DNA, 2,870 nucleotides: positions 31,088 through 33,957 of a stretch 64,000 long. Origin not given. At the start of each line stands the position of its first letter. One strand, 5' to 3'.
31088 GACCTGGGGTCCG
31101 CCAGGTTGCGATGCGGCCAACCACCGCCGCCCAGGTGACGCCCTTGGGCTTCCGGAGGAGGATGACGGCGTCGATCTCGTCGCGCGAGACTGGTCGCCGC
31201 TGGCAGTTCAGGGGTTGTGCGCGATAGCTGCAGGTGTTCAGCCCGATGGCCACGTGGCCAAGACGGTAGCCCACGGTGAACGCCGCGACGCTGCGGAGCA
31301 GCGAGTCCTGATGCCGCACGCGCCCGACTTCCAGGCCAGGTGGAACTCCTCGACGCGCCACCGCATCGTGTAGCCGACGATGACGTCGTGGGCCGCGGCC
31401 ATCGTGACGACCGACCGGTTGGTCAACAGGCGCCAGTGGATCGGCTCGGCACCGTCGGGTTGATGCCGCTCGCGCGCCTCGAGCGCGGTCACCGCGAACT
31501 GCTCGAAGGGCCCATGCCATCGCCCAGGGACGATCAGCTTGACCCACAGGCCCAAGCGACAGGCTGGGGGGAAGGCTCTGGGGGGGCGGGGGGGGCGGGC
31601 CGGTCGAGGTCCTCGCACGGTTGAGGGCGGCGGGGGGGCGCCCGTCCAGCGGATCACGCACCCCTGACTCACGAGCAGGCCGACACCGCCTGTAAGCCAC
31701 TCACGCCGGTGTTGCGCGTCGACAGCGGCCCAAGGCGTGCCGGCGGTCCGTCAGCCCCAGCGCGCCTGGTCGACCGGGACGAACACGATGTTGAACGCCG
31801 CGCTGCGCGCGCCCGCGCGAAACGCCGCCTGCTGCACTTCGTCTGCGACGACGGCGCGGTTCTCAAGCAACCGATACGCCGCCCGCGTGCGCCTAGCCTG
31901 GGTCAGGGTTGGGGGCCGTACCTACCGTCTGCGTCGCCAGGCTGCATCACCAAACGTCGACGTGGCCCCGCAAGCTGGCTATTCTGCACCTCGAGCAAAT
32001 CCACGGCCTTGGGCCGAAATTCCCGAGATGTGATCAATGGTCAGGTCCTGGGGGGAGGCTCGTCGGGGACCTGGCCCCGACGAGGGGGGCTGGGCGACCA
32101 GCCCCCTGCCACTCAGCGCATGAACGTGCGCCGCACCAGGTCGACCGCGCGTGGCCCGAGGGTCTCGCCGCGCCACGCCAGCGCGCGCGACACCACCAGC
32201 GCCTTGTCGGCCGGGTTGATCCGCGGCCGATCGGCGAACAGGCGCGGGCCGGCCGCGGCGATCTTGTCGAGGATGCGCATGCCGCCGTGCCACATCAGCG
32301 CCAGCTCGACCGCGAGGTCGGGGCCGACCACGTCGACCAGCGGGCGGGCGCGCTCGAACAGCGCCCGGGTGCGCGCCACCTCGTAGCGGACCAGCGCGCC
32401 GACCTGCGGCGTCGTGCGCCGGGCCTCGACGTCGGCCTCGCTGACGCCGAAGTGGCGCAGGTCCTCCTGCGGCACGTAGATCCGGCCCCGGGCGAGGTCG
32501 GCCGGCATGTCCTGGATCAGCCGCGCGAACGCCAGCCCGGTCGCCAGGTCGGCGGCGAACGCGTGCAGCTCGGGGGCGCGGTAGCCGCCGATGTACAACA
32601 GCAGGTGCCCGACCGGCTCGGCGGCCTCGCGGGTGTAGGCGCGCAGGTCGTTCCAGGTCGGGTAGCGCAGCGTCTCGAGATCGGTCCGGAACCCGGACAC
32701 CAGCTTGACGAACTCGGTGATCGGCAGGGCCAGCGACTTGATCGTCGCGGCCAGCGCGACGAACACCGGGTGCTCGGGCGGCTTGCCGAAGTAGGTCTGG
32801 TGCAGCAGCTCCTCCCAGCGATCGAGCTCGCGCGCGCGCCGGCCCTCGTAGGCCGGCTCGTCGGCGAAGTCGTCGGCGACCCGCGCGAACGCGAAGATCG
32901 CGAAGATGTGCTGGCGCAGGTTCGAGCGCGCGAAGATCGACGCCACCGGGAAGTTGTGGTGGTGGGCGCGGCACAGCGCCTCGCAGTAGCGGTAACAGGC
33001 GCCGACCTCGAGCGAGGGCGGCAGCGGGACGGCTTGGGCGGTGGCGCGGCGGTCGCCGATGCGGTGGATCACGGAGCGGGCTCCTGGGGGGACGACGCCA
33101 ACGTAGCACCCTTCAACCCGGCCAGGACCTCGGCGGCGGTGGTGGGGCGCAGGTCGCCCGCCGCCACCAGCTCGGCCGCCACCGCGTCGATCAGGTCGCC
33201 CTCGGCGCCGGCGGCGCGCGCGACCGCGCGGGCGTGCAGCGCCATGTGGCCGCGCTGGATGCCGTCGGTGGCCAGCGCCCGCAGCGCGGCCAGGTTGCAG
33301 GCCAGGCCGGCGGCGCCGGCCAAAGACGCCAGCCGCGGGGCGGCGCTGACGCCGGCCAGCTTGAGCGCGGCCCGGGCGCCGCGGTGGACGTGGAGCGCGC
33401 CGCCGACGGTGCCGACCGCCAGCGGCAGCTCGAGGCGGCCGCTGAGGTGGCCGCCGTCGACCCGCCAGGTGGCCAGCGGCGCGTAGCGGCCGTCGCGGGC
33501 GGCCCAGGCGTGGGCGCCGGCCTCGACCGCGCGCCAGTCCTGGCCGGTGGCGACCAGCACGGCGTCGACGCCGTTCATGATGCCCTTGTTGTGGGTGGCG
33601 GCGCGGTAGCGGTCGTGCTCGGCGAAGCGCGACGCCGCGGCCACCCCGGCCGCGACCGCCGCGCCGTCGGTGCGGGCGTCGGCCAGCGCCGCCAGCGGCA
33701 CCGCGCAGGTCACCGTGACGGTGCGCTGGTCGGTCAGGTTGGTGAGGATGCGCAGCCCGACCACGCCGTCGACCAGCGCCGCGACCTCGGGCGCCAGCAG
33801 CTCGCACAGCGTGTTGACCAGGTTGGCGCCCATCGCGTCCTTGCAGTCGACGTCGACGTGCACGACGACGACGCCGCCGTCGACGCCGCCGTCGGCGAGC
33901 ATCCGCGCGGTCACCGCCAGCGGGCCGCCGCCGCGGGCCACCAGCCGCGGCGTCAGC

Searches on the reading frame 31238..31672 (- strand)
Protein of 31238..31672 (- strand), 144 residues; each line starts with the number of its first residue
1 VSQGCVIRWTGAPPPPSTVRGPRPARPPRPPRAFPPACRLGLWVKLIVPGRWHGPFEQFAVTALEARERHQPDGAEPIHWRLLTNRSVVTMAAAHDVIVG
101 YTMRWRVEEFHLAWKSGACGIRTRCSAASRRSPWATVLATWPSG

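Call 49: search_protein_families(library=pfam, proteins=[window:31238-31672:-], max_evalue=0.1)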
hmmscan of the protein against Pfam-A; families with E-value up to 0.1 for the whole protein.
window:31238-31672:- (144 aa): 1 family
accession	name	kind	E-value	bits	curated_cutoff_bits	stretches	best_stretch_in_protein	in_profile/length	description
PF01609.27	DDE_Tnp_1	-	0.068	13.4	23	1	89-126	145-181/200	Transposase DDE domain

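Call 50: search_solved_structures(query=window:31238-31672:-, max_evalue=1, show_alignments=1)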
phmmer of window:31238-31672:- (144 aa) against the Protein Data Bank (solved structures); distinct sequences matched with E-value up to 1: 7.
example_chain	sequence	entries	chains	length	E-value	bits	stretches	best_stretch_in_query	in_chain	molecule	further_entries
1b7e_A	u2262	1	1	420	2.7e-12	50.2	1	60-127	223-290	PROTEIN (TRANSPOSASE INHIBITOR PROTEIN FROM TN5)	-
1mus_A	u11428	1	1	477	3.1e-12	50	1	60-127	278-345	Tn5 transposase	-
4dm0_A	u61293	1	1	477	3.1e-12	50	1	60-127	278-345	Transposase for transposon Tn5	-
3ecp_A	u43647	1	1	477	3.2e-12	50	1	60-127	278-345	Tn5 transposase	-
1mm8_A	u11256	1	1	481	3.2e-12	50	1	60-127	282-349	Tn5 Transposase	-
1muh_A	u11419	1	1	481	3.2e-12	50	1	60-127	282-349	Tn5 transposase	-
8zbc_A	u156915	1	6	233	0.022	17.9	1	9-91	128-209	SGNH/GDSL hydrolase family protein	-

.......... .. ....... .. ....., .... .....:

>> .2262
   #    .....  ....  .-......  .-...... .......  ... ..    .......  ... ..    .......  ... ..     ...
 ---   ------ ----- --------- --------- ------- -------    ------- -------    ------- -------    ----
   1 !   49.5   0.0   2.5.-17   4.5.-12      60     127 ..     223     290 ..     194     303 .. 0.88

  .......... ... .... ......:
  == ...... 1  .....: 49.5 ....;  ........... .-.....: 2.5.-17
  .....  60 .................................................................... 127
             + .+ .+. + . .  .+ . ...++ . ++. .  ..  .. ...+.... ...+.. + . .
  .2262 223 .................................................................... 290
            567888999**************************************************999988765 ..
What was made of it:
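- On IS4 family (Tn5/IS50-like), for the insert 31016-32044: phmmer against Tn5 transposase gives E 3e-12 (call 50).
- Closest known: IS50/Tn5. Same: The transposase fragment aligns to Tn5 transposase residues 278-345 (E 3e-12, call 50).
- Checked: The insert encodes a fragment homologous to Tn5 transposase (E 3e-12, call 50).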

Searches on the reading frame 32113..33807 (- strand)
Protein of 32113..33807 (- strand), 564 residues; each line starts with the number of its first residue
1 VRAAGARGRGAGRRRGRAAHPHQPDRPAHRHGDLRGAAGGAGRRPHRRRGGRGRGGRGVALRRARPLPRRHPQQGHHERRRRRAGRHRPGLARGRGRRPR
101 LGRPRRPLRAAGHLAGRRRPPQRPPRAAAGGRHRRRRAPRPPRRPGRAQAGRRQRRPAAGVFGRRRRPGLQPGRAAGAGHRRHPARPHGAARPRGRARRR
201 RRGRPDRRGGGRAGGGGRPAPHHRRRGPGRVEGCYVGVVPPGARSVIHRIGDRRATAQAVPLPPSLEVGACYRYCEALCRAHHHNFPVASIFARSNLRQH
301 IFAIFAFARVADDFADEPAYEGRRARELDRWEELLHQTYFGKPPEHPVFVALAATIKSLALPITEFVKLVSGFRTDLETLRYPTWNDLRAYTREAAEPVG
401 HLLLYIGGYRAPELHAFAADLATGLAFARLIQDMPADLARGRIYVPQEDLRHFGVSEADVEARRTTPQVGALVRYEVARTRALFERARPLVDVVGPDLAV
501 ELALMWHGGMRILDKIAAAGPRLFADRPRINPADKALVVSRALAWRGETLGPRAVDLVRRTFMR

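Call 10: search_protein_families(library=pfam, proteins=[window:32113-33807:-])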
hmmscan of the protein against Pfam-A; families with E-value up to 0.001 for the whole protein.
window:32113-33807:- (564 aa): 1 family
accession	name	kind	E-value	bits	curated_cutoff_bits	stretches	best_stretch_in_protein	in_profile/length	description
PF00494.24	SQS_PSY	-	2.4e-59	201.6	26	1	280-530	2-259/263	Squalene/phytoene synthase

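Call 42: find_encoding_contigs(protein=window:32113-33807:-, flank=6000, max_places=10)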
Protein window:32113-33807:- (564 aa): no gene with exactly this product is on record in the collection.
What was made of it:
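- Tried and rejected: Look-up of the 564-aa ORF 32113-33807 failed because the start was wrong (call 42).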
